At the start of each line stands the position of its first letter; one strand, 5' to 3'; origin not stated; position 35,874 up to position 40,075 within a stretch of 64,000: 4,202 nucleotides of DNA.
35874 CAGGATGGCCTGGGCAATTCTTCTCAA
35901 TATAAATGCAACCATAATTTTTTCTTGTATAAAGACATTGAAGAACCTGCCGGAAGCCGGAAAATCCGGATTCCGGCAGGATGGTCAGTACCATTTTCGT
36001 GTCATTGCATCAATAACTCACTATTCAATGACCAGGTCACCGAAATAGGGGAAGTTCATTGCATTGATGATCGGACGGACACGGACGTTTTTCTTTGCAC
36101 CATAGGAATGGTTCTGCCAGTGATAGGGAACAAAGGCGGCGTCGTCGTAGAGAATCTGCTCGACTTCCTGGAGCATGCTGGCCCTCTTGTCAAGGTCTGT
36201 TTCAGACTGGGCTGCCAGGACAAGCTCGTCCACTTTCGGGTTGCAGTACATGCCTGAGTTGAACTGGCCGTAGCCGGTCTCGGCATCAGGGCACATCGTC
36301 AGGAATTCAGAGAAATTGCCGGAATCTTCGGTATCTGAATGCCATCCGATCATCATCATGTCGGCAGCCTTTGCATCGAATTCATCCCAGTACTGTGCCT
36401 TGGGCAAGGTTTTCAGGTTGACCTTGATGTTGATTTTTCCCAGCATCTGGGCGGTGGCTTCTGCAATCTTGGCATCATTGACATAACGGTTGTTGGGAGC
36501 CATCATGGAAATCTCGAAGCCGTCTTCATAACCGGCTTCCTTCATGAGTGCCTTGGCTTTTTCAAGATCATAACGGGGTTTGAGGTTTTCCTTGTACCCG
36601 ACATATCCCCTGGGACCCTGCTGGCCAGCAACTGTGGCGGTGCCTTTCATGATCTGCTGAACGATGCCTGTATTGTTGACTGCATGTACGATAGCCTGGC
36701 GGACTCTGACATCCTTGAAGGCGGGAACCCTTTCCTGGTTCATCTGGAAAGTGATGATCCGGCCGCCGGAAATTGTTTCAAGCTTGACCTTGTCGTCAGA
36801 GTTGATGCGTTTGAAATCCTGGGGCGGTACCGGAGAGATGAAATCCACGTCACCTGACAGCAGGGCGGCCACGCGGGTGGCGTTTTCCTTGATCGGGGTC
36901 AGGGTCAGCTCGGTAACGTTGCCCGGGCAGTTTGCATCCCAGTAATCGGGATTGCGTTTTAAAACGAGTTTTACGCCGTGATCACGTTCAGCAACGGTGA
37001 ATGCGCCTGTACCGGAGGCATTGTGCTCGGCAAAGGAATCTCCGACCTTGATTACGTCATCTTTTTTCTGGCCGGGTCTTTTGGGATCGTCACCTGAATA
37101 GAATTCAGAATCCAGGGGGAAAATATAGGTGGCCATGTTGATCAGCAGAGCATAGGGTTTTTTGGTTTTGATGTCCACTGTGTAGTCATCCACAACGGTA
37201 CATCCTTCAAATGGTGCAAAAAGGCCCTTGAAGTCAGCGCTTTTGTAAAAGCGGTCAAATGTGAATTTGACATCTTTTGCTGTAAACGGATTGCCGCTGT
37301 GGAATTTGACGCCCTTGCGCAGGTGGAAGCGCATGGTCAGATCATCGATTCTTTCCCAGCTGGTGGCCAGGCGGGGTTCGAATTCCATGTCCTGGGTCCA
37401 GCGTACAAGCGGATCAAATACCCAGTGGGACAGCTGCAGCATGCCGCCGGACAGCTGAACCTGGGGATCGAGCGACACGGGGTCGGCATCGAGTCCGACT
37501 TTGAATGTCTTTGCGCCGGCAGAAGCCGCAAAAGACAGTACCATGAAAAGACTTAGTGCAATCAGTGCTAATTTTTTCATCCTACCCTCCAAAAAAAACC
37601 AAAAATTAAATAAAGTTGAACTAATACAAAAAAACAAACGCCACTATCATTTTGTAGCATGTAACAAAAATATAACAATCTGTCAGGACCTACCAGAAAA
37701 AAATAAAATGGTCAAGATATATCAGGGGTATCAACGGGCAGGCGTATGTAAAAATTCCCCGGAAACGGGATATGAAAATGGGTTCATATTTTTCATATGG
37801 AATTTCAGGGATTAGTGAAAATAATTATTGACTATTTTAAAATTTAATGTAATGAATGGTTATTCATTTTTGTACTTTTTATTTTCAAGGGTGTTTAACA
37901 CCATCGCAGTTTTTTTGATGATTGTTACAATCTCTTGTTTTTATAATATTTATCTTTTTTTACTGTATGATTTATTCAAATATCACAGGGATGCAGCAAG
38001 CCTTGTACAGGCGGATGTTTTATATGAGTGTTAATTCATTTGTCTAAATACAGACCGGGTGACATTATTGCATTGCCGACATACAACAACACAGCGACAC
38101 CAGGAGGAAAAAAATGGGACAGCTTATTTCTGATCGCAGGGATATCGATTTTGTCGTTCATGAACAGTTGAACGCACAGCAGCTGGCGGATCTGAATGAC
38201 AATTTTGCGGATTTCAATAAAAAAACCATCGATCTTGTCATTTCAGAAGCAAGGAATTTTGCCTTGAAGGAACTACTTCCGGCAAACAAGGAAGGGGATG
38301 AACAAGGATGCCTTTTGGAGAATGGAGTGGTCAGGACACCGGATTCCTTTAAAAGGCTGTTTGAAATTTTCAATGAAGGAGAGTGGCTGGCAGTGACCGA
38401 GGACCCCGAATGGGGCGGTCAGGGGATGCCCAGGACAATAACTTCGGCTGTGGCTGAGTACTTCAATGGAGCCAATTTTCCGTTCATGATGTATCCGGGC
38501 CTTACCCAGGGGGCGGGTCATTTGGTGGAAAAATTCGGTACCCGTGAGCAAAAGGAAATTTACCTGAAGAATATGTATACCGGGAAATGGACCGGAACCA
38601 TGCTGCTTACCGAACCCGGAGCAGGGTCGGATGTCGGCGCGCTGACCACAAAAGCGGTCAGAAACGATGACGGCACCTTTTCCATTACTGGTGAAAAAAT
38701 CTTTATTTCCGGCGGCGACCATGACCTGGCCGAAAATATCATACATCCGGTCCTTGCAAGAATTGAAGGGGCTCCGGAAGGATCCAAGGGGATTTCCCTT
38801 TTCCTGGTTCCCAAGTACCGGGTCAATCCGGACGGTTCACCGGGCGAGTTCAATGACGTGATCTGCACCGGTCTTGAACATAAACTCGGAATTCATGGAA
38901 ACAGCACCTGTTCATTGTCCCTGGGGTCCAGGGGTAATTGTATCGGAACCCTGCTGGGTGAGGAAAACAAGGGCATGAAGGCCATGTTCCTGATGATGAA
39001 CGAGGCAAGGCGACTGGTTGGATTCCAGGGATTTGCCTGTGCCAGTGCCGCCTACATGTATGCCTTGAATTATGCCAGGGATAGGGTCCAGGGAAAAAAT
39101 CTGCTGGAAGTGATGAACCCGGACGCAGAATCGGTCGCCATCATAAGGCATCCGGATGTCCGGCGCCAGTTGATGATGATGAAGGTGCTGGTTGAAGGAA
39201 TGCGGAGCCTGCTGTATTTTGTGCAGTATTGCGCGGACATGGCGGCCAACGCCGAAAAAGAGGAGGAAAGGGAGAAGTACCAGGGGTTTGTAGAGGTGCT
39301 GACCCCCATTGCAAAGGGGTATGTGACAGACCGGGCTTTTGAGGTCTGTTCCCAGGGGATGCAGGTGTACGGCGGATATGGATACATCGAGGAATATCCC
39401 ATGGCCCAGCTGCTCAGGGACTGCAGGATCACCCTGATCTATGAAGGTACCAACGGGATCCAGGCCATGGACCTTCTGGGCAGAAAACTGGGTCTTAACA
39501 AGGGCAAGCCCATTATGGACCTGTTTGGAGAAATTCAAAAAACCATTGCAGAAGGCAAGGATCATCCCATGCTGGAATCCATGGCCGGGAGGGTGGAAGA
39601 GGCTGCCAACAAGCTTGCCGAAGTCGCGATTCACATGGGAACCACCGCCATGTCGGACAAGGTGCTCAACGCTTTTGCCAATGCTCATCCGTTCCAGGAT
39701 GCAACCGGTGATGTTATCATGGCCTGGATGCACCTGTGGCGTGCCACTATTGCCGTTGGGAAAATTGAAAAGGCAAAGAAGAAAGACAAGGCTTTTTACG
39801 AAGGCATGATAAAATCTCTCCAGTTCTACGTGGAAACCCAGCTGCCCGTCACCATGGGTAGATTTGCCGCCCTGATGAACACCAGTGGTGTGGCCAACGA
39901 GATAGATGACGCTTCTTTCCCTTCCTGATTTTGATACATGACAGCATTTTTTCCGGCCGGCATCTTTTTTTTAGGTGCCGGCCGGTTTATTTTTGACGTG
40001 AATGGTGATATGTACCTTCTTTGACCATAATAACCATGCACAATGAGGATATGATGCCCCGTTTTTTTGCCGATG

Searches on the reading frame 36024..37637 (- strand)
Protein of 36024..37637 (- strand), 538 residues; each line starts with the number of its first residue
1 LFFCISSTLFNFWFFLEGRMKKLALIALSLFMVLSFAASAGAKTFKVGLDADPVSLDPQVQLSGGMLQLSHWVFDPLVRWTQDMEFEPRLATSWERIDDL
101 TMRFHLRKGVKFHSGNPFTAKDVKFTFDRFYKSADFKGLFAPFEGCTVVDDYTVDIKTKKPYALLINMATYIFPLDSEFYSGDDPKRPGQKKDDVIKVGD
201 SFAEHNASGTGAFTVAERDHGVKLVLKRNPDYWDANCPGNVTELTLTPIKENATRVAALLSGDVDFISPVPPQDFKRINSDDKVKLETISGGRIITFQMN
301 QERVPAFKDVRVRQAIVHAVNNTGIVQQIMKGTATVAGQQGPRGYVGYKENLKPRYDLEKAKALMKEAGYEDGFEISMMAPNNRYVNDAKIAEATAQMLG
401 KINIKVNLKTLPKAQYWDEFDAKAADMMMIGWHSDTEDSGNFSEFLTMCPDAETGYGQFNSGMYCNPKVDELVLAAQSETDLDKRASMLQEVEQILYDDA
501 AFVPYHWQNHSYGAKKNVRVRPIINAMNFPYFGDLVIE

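Call 71: search_protein_families(library=ncbifam, proteins=[window:36024-37637:-], max_evalue=1e-25)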
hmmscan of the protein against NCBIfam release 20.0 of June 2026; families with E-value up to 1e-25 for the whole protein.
window:36024-37637:- (538 aa): 10 families
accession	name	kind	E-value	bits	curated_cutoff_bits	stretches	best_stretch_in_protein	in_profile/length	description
NF043070.1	DppA_dipep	equivalog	9e-44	149.9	1005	1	24-502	9-500/535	dipeptide ABC transporter periplasmic-binding protein DppA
TIGR02294.1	nickel_nikA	equivalog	4.6e-43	147.5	393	1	56-518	19-483/501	nickel ABC transporter substrate-binding protein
NF045468.1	Opp5A_nikA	equivalog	5e-43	147.3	600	1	44-517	19-468/488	nickel ABC transporter substrate-binding protein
NF011942.0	PRK15413.1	equivalog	2e-42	145.6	594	1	20-506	5-481/512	glutathione ABC transporter substrate-binding protein GsiB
NF011689.0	PRK15109.1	equivalog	1.3e-34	119.8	560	1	85-504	78-506/547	ABC transporter substrate-binding protein SapA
NF045467.1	Opp4A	equivalog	2e-32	112.2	650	1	68-519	61-539/556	oligopeptide ABC transporter substrate-binding protein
TIGR04028.1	SBP_KPN_01854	hypoth_equivalog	3.1e-29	101.9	468.5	1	83-520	41-492/509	TIGR04028 family ABC transporter substrate-binding protein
NF011684.0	PRK15104.1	equivalog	1.8e-28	99.6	947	1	51-508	47-511/543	oligopeptide ABC transporter substrate-binding protein OppA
NF007287.0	PRK09755.1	equivalog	5.2e-28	98.2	1098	0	195-537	193-532/535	ABC transporter substrate-binding protein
NF047575.1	opine_bind_CntA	exception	4.6e-26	91.5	800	0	62-372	54-362/535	staphylopine-dependent metal ABC transporter substrate-binding lipoprotein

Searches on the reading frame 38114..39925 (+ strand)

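Call 71: search_protein_families(library=ncbifam, proteins=[window:38114-39925:+], max_evalue=1e-25)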
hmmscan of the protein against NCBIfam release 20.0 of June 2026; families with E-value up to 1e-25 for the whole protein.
window:38114-39925:+ (604 aa): 4 families
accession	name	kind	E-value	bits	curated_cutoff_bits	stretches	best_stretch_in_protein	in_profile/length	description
NF042972.1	AcrlCoAredClosAcrC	equivalog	3.3e-43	147.8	640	1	45-451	15-369/378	acryloyl-CoA reductase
NF058590.1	AcCoDHFadEBacil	equivalog_domain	5.9e-37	127.4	600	1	98-480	74-434/586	acyl-CoA dehydrogenase FadE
NF043006.1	CyhCrbnylCoADH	equivalog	1.4e-33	116.5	650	1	141-452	100-369/380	cyclohexane-1-carbonyl-CoA dehydrogenase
NF008997.0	PRK12341.1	equivalog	9.9e-28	97.2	537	1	136-450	94-368/382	acyl-CoA dehydrogenase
